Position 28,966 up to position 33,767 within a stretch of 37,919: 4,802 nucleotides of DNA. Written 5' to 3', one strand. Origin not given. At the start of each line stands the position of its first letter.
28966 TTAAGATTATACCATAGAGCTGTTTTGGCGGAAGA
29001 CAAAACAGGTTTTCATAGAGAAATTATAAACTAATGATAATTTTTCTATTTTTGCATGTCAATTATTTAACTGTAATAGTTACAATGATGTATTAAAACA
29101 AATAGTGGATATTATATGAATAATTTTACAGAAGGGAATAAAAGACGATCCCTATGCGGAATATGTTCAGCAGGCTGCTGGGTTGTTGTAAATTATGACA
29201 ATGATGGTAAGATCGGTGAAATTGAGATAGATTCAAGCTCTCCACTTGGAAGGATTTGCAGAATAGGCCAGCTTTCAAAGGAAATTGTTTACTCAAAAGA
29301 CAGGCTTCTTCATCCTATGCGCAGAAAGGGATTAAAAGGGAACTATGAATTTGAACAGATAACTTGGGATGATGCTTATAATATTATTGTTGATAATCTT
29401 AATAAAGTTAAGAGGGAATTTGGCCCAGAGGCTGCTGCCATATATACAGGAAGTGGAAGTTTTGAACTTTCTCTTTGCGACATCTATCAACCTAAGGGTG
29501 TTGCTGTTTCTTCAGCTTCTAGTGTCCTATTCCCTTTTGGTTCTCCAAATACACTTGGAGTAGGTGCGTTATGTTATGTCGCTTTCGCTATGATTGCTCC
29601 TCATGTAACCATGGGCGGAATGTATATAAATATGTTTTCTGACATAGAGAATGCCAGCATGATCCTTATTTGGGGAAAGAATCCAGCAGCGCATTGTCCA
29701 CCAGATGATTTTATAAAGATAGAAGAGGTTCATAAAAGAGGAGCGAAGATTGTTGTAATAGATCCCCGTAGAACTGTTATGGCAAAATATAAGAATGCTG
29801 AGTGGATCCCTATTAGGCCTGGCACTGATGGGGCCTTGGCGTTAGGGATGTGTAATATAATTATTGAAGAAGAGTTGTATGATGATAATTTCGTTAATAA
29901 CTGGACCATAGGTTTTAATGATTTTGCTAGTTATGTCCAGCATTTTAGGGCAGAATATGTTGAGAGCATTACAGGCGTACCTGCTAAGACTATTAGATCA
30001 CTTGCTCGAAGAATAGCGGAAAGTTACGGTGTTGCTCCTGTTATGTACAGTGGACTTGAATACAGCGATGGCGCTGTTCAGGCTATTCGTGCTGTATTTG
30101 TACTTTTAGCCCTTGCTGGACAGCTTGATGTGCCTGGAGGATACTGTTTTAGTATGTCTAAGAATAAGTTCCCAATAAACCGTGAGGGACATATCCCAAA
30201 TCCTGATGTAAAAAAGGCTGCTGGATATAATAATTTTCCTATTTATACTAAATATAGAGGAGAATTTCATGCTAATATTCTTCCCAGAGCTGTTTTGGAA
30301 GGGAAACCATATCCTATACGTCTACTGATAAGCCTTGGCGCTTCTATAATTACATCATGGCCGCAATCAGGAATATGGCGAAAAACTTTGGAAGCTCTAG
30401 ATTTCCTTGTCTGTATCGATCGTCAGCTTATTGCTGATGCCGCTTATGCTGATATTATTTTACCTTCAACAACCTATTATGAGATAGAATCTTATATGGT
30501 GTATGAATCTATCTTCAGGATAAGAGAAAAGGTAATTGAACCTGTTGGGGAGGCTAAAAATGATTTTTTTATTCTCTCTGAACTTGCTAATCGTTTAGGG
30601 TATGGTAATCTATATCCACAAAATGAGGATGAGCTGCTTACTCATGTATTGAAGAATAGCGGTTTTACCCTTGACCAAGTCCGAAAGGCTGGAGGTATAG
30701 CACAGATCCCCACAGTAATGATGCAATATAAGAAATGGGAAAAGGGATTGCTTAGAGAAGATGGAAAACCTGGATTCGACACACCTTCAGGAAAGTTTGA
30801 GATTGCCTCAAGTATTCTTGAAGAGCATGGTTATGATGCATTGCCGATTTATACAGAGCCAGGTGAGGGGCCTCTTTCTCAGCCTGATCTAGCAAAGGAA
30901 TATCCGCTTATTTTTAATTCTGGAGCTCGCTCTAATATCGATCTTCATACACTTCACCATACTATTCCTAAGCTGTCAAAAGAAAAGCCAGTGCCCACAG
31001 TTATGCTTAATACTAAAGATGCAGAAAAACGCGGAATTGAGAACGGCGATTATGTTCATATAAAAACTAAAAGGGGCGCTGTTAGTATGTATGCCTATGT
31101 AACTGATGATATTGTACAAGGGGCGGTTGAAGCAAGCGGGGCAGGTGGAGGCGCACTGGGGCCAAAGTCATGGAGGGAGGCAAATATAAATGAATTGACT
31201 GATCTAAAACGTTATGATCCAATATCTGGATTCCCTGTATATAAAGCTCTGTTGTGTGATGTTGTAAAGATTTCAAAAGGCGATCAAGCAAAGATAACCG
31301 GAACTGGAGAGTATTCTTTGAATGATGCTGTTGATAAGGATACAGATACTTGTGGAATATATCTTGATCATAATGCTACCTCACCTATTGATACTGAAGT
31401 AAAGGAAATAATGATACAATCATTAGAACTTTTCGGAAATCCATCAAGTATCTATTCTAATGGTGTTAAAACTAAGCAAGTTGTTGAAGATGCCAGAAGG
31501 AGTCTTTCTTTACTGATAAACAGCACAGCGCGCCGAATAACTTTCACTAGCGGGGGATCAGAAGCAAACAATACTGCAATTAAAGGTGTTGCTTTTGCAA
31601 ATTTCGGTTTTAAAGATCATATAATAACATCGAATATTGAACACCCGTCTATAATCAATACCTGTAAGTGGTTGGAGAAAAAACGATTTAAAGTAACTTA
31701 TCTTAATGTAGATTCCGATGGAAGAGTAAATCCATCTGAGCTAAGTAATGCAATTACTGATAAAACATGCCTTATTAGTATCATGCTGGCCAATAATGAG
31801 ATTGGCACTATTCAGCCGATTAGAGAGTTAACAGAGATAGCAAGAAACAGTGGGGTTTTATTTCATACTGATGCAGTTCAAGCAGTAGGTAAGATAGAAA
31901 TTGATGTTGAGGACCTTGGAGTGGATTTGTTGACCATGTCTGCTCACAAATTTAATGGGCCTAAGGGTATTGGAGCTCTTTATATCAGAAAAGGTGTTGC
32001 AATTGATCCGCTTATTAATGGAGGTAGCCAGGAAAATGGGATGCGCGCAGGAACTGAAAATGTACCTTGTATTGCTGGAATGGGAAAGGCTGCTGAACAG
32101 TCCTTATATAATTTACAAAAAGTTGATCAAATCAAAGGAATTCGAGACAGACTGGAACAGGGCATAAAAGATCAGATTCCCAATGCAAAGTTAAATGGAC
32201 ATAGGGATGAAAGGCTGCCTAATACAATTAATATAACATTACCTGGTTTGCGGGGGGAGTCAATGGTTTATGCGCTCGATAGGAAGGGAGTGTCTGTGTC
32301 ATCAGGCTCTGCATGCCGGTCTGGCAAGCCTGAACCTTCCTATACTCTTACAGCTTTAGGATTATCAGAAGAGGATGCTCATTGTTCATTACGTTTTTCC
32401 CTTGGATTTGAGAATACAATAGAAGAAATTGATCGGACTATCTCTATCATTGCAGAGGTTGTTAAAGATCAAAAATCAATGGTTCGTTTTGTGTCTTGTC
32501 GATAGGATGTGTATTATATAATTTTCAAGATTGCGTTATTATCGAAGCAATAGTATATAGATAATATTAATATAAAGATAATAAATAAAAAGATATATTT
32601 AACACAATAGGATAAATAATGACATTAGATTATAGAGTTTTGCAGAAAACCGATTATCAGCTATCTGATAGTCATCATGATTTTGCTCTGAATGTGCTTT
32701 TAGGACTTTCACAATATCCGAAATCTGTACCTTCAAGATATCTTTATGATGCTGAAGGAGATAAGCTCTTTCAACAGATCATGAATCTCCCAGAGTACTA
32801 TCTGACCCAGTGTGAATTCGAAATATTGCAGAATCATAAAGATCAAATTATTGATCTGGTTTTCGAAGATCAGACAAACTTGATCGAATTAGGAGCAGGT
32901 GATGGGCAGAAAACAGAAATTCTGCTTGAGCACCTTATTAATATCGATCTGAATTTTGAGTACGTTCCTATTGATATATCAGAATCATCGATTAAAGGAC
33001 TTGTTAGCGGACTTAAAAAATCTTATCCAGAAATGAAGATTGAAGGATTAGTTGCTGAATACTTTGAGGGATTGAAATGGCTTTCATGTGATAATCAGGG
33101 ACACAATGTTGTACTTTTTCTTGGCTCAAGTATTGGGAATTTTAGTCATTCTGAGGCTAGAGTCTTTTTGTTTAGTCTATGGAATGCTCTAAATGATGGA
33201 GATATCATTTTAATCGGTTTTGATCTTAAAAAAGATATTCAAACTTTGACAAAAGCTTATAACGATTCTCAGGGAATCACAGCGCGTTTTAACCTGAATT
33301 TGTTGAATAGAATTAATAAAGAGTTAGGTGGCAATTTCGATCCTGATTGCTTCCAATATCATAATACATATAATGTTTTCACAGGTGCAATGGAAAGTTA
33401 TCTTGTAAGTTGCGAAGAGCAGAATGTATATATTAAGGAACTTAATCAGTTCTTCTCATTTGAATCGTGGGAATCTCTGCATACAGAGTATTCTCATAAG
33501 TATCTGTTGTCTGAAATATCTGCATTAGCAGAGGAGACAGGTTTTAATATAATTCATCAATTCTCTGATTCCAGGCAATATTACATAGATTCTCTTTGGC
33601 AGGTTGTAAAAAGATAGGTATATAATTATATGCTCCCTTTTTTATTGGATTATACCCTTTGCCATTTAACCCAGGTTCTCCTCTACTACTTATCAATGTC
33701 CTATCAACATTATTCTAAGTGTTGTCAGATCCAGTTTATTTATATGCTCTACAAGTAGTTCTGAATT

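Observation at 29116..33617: Mo/W-pterin oxidoreductase fused to a cysteine desulfurase next to an EgtD-type methyltransferase: the rare metallopterin-dependent (oxygen-independent) ergothioneine pathway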

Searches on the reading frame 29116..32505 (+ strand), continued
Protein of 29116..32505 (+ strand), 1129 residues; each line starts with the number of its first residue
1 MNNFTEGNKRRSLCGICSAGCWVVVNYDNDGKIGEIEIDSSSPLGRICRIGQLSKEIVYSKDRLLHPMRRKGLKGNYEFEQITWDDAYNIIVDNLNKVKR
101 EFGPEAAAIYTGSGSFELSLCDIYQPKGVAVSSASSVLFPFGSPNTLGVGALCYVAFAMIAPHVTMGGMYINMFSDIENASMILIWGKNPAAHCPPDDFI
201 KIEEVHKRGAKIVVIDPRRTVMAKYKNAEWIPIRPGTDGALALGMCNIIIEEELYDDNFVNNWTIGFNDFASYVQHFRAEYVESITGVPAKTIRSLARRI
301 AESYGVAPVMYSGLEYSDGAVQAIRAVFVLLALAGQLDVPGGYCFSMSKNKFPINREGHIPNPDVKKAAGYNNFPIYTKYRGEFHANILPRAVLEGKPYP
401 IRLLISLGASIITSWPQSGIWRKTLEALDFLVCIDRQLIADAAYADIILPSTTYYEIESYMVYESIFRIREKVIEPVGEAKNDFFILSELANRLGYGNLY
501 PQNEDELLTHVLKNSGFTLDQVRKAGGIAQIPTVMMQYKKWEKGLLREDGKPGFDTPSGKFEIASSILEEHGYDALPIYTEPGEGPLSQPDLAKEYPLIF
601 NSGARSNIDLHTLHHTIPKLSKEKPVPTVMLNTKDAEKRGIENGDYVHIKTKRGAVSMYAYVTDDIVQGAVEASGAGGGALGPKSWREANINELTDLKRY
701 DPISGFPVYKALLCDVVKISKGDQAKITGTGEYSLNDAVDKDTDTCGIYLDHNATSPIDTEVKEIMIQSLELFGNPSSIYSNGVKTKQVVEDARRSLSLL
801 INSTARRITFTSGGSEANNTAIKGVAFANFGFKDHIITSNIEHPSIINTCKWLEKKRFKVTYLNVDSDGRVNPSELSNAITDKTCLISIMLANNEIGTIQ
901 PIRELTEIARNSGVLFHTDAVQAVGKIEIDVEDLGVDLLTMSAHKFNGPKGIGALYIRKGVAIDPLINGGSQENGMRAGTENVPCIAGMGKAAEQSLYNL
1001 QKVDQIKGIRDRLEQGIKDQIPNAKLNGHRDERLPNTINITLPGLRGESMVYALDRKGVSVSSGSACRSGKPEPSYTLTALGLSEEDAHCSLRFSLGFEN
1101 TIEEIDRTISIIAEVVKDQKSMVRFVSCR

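Call 58: predict_structure(alignment_id=A1)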
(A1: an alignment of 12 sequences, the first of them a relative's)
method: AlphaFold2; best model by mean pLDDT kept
length: 1129 residues; sequences in the alignment: 12
mean_pLDDT: 47.7   pTM: 0.39
mean pLDDT of the five models: 47.7, 45.3, 45.2, 43.0, 42.2
residues with pLDDT >= 90: 19; 70-90: 225; 50-70: 212; < 50: 673
segments of 3 or more residues with pLDDT < 50: 1-4, 14-20, 54-69, 71-79, 82-175, 188-195, 255-270, 312-327, 329-514, 524-588, 602-625, 675-711, 729-815, 894-897, 921-929, 942-1002, 1065-1072, 1120-1129
pLDDT, mean of each block of 10 residues (from residue 1): 54 46 65 64 53 43 38 43 45 42 31 24 29 22 24 29 24 52 63 52 78 76 76 65 66 50 42 61 73 83 63 35 47 41 23 24 25 24 26 30 29 25 24 21 19 20 21 22 26 28 42 48 40 27 30 26 28 26 44 70 34 30 54 89 84 70 80 46 41 33 28 73 55 30 24 28 39 36 36 34 24 46 61 83 68 83 83 91 86 58 84 77 41 60 40 41 25 23 28 31 66 87 75 65 72 69 47 50 68 66 83 72 28
secondary structure, 60 per line:
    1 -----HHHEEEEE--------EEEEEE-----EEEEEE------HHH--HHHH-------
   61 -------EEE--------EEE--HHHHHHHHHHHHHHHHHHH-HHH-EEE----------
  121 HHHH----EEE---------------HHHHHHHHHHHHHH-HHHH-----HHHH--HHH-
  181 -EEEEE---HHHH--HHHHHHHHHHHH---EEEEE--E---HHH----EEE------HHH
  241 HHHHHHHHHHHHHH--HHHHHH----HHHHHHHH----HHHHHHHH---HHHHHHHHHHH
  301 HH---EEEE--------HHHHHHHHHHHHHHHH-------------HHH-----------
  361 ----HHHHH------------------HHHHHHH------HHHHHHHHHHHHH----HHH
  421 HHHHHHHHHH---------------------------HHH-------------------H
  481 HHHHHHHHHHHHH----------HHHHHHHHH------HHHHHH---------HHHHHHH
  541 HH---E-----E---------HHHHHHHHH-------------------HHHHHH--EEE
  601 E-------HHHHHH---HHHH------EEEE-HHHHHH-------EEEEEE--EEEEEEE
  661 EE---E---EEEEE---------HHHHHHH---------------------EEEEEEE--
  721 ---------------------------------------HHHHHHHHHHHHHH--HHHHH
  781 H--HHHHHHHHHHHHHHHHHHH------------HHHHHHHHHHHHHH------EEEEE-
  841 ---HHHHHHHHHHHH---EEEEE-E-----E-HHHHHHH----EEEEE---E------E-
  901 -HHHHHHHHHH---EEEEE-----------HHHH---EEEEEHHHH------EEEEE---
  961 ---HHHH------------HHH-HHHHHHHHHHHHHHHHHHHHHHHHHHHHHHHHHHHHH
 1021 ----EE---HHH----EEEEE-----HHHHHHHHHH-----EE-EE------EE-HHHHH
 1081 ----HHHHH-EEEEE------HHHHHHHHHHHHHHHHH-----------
elements in order (helices of 4 or more, strands of 3 or more residues): E9-13 E22-27 E33-38 H50-53 E68-70 E79-81 H84-102 E108-110 H121-124 E129-131 H147-160 H162-165 H171-174 E182-186 H190-193 H196-207 E211-215 E229-231 H238-254 H257-262 H267-274 H279-286 H290-302 E306-309 H318-333 H365-369 H388-394 H401-413 H418-430 H480-493 H504-512 H519-524 H534-542 H562-570 H590-595 E598-601 H609-614 H618-621 E628-631 H633-638 E646-651 E654-662 E670-674 H684-690 E712-718 H760-773 H776-781 H784-802 H815-828 E835-839 H844-855 E859-863 H873-879 E884-888 H902-911 E915-919 H931-934 E938-942 H943-946 E953-957 H964-967 H984-1020 E1037-1041 H1047-1056 H1076-1080 H1085-1089 E1091-1095 H1102-1118
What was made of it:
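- The AF2 model was too poor to check domain geometry (call 58).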

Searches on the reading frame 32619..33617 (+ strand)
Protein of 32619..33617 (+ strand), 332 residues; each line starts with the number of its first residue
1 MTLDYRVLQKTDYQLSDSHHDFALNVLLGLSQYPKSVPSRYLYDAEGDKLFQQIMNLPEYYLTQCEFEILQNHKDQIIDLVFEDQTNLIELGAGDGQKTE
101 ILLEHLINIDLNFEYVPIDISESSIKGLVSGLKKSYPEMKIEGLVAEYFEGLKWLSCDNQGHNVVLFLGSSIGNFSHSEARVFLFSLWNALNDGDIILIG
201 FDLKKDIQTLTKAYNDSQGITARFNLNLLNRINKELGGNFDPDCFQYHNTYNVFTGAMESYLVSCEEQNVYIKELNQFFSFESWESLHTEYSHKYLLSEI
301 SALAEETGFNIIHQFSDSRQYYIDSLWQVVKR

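Call 3: search_protein_families(library=pfam, proteins=[window:32619-33617:+])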
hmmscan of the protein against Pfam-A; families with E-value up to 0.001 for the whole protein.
window:32619-33617:+ (332 aa): 1 family
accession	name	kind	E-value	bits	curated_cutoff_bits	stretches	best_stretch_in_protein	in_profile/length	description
PF10017.15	Methyltransf_33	-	2.6e-101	339.2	23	1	25-328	4-303/304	Histidine-specific methyltransferase, SAM-dependent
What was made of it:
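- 32619..33617 (+): egtD: SAM-dependent L-histidine N-alpha-trimethyltransferase, which makes trimethylhistidine (hercynine), the MES substrate. Call 3 (PF10017, 2.6e-101).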

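Call 4: search_protein_families(library=ncbifam, proteins=[window:32619-33617:+])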
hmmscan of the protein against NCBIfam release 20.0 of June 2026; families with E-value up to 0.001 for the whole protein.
window:32619-33617:+ (332 aa): 2 families
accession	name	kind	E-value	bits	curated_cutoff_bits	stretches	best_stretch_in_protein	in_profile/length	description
TIGR03438.1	egtD_ergothio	equivalog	7.9e-95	317.5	290.9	1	24-321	4-295/301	L-histidine N(alpha)-methyltransferase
TIGR03439.1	methyl_EasF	subfamily_domain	7.7e-56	189.3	205.55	1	17-322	8-317/321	EasF family methyltransferase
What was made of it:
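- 32619..33617 (+): Call 4 (TIGR03438, 317.5 bits, above the 290.9 cutoff).
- TIGR03438 is passed (call 4).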

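Call 24: search_solved_structures(query=window:32619-33617:+, show_alignments=2)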
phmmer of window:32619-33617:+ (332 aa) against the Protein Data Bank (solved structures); distinct sequences matched with E-value up to 0.001: 6.
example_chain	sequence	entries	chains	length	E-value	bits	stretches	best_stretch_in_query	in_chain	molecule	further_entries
4uy5_A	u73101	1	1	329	2.8e-49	171.4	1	12-318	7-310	HISTIDINE-SPECIFIC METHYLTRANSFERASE EGTD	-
4uy6_A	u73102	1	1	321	3e-49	171.3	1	12-318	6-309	HISTIDINE-SPECIFIC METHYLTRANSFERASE EGTD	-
4uy7_A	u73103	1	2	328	3.1e-49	171.2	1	12-318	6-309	HISTIDINE-SPECIFIC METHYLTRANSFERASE EGTD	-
4pim_A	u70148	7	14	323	1.6e-48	168.9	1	11-318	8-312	Histidine-specific methyltransferase EgtD | Histidine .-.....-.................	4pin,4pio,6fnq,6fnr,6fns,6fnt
4pip_A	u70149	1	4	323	1.5e-47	165.7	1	11-318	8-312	Histidine-specific methyltransferase EgtD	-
7scf_A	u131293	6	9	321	2e-46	162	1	21-318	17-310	Histidine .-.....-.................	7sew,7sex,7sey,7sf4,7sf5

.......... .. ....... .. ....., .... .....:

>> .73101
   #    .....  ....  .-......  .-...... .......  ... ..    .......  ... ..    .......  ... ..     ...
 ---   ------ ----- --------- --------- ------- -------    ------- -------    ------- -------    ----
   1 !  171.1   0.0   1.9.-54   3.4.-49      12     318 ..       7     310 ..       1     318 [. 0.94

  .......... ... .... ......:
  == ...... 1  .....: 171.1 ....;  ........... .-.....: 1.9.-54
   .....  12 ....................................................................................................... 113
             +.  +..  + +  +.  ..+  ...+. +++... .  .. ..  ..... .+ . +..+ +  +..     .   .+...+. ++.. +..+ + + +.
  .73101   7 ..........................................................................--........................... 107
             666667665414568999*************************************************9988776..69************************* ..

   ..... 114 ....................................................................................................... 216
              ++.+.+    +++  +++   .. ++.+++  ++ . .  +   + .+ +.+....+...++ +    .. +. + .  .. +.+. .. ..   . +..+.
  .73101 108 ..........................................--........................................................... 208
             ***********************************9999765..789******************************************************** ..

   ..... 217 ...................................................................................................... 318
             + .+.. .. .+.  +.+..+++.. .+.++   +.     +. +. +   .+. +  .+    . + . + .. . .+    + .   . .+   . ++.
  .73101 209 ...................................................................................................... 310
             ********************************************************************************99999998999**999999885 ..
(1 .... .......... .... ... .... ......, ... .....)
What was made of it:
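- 32619..33617 (+): Call 24 (EgtD crystal structures at 3e-49).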

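Call 33: find_related_loci(query=window:32619-33617:+, collection=genome_contigs, flank=6000)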
Query window:32619-33617:+ (332 aa) in genome_contigs; peptide patterns used: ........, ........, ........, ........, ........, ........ (x = any residue, [..] = any of these).
349 stretches matched a pattern; 251 encode a relative of the query (tblastn E <= 1e-3); the best 80 are kept; 80 distinct loci.
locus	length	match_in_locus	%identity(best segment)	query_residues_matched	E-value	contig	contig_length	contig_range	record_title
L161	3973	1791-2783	65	1-331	4e-148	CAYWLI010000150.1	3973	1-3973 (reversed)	MAG TPA_asm: uncultured Thermodesulfobacteriota bacterium isolate binchicken_co163_443 genome assembly, contig: NODE_435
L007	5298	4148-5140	61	1-331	2e-134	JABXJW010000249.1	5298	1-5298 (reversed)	MAG: Desulfobacterales bacterium isolate CR_Bin_276 NODE_410_length_5298_cov_8.721126, whole genome shotgun sequence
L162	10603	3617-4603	57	1-331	2e-122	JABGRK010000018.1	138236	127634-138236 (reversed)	MAG: Chloroflexi bacterium isolate co234_bin78 NODE_202_length_138236_cov_14.385024, whole genome shotgun sequence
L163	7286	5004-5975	55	8-331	8e-117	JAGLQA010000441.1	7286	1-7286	MAG: Candidatus Aminicenantes bacterium isolate RS_8_31 ROV157_8.bin.31.fa_441, whole genome shotgun sequence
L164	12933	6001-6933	58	21-331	1e-113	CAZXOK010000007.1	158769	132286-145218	MAG TPA_asm: uncultured Chlorobiales bacterium isolate SRP141376_co5_211 genome assembly, contig: NODE_138_length_158769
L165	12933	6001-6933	57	21-331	4e-113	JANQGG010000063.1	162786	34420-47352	MAG: Chloroherpetonaceae bacterium isolate PL23b_bin.36 k99_3181656, whole genome shotgun sequence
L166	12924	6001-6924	50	22-328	2e-100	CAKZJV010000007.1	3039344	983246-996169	MAG TPA_asm: uncultured Cryomorphaceae bacterium isolate ERR2094164_bin.83_CONCOCT_v1.1_MAG genome assembly, contig: ERZ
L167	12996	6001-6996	46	1-331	4e-98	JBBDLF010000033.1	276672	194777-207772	MAG: Pseudohongiellaceae bacterium isolate LejiaA_55_30 Lejia_A_52_length_276672_cov_18, whole genome shotgun sequence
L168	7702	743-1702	50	10-328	5e-97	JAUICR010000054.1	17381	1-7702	MAG: Bacteroidia bacterium isolate 7_bin.40 NODE_2959_length_17381_cov_0.975194, whole genome shotgun sequence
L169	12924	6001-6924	49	22-329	3e-96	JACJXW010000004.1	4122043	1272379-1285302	MAG: Lewinellaceae bacterium isolate HK-STAS-BACT-22 HK-STAS-BACT-22_4, whole genome shotgun sequence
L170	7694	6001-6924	49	22-329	2e-96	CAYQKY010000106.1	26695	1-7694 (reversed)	MAG TPA_asm: uncultured Phaeodactylibacter sp. isolate SRP329715_co2_310 genome assembly, contig: NODE_3685_length_26695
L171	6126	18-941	49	22-329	4e-96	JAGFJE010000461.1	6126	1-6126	MAG: Phaeodactylibacter sp. isolate mag.15 k127_2499326, whole genome shotgun sequence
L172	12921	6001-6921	49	22-329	1e-95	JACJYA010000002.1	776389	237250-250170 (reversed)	MAG: Lewinellaceae bacterium isolate HK-STAS-BACT-26 HK-STAS-BACT-26_2, whole genome shotgun sequence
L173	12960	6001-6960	49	11-329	7e-96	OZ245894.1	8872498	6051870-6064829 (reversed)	MAG: Saprospiraceae bacterium isolate 95635b9e-7190-4540-af38-e21a3cfd68f5 genome assembly, chromosome: 1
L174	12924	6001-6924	48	22-329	4e-95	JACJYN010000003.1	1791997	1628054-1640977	MAG: Lewinellaceae bacterium isolate HK-STAS-BACT-39 HK-STAS-BACT-39_3, whole genome shotgun sequence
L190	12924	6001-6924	49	22-327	1e-89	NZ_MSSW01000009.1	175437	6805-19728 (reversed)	Algoriphagus antarcticus strain DSM 15986 contig9, whole genome shotgun sequence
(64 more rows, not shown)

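Call 39: search_protein_families(library=pfam, proteins=[L164:4665-5927:+, L164:6962-8065:-, L190:4822-5967:+, L190:3834-4778:+])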
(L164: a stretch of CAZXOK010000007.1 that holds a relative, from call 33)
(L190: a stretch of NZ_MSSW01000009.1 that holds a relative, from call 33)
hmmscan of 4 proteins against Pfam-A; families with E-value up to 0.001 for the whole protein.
L164:4665-5927:+ (420 aa): 2 families
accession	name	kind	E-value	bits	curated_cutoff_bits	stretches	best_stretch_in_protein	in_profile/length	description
PF03781.23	FGE-sulfatase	-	8.9e-39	134.1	23.3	1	178-419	4-254/255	Sulfatase-modifying factor enzyme 1-like domain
PF12867.12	DinB_2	-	4.4e-11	43.8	24.8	1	9-144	1-127/128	DinB superfamily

L164:6962-8065:- (367 aa): 1 family
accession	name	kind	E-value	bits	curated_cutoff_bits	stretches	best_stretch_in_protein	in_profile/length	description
PF02595.20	Gly_kinase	-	8.9e-101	337.9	23.3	1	3-365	1-366/372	Glycerate kinase family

L190:4822-5967:+ (381 aa): 2 families
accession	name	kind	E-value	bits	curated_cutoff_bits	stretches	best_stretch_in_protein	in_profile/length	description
PF03781.23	FGE-sulfatase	-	1.4e-28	100.7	23.3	2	167-300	3-121/255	Sulfatase-modifying factor enzyme 1-like domain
PF12867.12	DinB_2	-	3e-06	28.1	24.8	1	7-136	2-126/128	DinB superfamily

L190:3834-4778:+ (314 aa): 3 families
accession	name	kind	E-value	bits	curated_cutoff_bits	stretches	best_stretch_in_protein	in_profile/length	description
PF24827.1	AstE_AspA_cat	-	1.6e-32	113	25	1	45-225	2-191/192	Succinylglutamate desuccinylase/Aspartoacylase catalytic domain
PF00246.29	Peptidase_M14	-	0.00018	21.7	21.6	0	40-114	41-136/286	Zinc carboxypeptidase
PF13375.12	RnfC_N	-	0.00039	20.9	25.6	1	258-304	45-88/101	RnfC Barrel sandwich hybrid domain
